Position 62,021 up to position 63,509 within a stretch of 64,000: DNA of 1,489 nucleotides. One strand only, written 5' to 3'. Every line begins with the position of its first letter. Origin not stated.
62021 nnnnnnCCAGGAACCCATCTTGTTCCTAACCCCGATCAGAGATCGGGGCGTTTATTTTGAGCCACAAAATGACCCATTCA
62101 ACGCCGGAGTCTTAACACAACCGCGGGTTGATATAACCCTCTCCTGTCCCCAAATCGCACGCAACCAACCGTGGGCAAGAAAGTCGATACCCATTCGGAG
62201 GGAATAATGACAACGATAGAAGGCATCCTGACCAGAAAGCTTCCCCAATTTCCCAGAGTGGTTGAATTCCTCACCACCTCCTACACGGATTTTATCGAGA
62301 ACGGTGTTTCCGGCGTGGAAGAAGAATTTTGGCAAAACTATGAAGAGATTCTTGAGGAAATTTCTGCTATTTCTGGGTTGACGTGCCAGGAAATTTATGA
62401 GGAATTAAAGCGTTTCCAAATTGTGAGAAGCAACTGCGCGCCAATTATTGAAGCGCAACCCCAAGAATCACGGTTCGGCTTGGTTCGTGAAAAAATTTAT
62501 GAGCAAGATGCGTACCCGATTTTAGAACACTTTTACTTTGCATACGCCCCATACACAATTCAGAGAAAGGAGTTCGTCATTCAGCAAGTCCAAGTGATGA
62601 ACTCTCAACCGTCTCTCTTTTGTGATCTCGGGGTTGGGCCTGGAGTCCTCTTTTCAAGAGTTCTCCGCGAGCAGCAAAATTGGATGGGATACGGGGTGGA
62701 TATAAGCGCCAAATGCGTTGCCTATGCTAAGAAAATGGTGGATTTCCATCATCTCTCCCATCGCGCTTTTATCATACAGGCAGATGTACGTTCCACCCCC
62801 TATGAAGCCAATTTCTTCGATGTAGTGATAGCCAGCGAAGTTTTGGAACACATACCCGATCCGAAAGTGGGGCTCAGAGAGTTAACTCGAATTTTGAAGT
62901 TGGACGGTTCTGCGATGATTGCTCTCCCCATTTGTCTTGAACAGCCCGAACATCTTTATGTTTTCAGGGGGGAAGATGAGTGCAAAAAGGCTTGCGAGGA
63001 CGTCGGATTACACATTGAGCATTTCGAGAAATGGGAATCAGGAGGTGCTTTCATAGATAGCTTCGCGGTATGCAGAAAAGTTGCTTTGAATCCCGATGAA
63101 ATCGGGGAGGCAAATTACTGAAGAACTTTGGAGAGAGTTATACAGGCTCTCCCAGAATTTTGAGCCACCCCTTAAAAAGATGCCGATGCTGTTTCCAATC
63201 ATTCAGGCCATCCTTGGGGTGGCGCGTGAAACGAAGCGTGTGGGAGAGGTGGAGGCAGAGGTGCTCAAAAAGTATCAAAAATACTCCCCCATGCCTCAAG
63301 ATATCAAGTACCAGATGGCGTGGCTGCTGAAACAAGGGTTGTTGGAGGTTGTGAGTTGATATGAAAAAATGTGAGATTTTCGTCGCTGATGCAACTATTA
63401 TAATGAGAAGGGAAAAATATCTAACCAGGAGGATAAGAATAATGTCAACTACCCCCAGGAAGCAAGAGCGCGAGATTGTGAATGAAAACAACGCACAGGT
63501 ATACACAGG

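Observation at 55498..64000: Candidate RiPP cluster: Tat-signal-like Cys-rich peptide + RRE-rSAM/SPASM maturase + GT4 + ABC transporters + MT, headed by an ECF sigma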

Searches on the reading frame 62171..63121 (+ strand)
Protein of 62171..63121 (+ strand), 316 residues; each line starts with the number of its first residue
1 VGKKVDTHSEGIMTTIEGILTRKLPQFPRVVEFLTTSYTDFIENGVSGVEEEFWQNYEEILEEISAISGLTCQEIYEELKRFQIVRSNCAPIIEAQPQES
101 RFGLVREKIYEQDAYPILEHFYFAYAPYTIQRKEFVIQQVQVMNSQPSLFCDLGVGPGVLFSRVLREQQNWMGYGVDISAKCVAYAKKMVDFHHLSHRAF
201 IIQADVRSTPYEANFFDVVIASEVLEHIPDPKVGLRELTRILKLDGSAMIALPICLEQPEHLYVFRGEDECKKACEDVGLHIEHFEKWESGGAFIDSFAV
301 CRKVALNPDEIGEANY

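Call 3: search_protein_families(library=ncbifam, proteins=[window:62171-63121:+], max_evalue=0.01)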
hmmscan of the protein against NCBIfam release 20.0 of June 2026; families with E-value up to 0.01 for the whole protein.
window:62171-63121:+ (316 aa): 37 families (the best 25 are shown)
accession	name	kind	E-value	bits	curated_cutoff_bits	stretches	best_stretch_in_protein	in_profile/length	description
TIGR01983.1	UbiG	equivalog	5.7e-12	45.4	102.95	1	145-251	48-152/228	bifunctional 2-polyprenyl-6-hydroxyphenol methylase/3-demethylubiquinol 3-O-methyltransferase UbiG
NF001244.0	PRK00216.1-5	equivalog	2.2e-10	40.2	216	1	143-250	45-153/236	bifunctional demethylmenaquinone methyltransferase/2-methoxy-6-polyprenyl-1,4-benzoquinol methylase UbiE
NF045667.1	MTase_DVU1556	equivalog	1.3e-09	37.8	155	1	149-250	25-119/213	DVU_1556 family methyltransferase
NF041536.1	ArsM_DUF2284_UU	exception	1.3e-08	33.7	575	1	152-257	82-187/459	arsenite methyltransferase/DUF2284 domain selenoprotein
TIGR01934.1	MenG_MenH_UbiE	subfamily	2.5e-08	33.5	158.35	1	136-250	31-141/223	ubiquinone/menaquinone biosynthesis methyltransferase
NF045882.1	PLipidMtase_Leg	equivalog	5.3e-08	32.9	390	1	117-259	12-152/207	phospholipid N-methyltransferase PmtA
TIGR02072.1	BioC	equivalog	5.6e-08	32.9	184.95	1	144-251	32-133/244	malonyl-ACP O-methyltransferase BioC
TIGR04074.1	bacter_Hen1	equivalog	1.3e-06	27.2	340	1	130-232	268-372/462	3' terminal RNA ribose 2'-O-methyltransferase Hen1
TIGR03534.1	RF_mod_PrmC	equivalog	1.4e-06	27.9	199.1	1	139-221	80-162/253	peptide chain release factor N(5)-glutamine methyltransferase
NF047649.1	MTase_UXPK_star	exception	1.7e-06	27.3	460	1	152-252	83-183/283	methyltransferase/UXPK-star double selenoprotein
NF041537.1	ArsM_AhpD_UU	exception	1.7e-06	27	510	1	173-252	104-182/345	arsenite methyltransferase/AhpD domain selenoprotein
TIGR02081.1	metW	equivalog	2.4e-06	27.2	189.5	1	146-243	13-103/194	methionine biosynthesis protein MetW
NF043040.1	corrin_prot_MT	hypoth_equivalog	2.8e-06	26.9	180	1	151-251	46-148/216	corrinoid protein-associated methyltransferase CpaM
NF040539.1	AST_met_ArsM_2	exception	4.1e-06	26.8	240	1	142-246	52-159/262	putative arsinothricin biosynthesis methyltransferase ArsM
NF001243.0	PRK00216.1-4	equivalog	5.3e-06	25.9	235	1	173-259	75-157/237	demethylmenaquinone methyltransferase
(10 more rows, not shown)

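Call 4: search_protein_families(library=pfam, proteins=[window:62171-63121:+], max_evalue=0.01)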
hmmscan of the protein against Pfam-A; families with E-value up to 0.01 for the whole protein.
window:62171-63121:+ (316 aa): 8 families
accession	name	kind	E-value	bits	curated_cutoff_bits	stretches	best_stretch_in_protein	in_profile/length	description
PF08241.18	Methyltransf_11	-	6.1e-17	62.5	21.2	1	152-249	2-94/95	Methyltransferase domain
PF13649.12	Methyltransf_25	-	2.9e-14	53.9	27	1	151-246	2-97/97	Methyltransferase domain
PF13847.12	Methyltransf_31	-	3.1e-13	50.1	27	1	150-254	7-113/145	Methyltransferase domain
PF13489.12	Methyltransf_23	-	5.8e-13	49.3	27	1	131-253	4-119/164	Methyltransferase domain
PF08242.18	Methyltransf_12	-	5.9e-11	43.4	30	1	152-246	2-96/98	Methyltransferase domain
PF07021.18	MetW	-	3.3e-05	24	21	1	140-243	7-103/193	Methionine biosynthesis protein MetW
PF01209.24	Ubie_methyltran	-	0.00019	21.3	20.1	1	135-249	38-150/233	ubiE/COQ5 methyltransferase family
PF05175.20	MTS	-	0.0011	19.1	23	1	149-220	34-103/170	Methyltransferase small domain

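Call 30: find_encoding_contigs(protein=window:62171-63121:+, flank=10000, max_places=3)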
Protein window:62171-63121:+ (316 aa): no gene with exactly this product is on record in the collection.

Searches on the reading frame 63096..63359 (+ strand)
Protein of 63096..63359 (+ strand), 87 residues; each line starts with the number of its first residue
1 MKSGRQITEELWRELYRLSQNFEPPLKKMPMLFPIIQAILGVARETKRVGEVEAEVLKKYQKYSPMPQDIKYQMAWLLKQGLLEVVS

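Call 3: search_protein_families(library=ncbifam, proteins=[window:63096-63359:+], max_evalue=0.01)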
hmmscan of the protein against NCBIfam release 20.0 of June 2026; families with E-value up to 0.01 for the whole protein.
window:63096-63359:+ (87 aa): 0 families

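Call 4: search_protein_families(library=pfam, proteins=[window:63096-63359:+], max_evalue=0.01)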
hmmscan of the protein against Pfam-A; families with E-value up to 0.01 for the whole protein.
window:63096-63359:+ (87 aa): 0 families
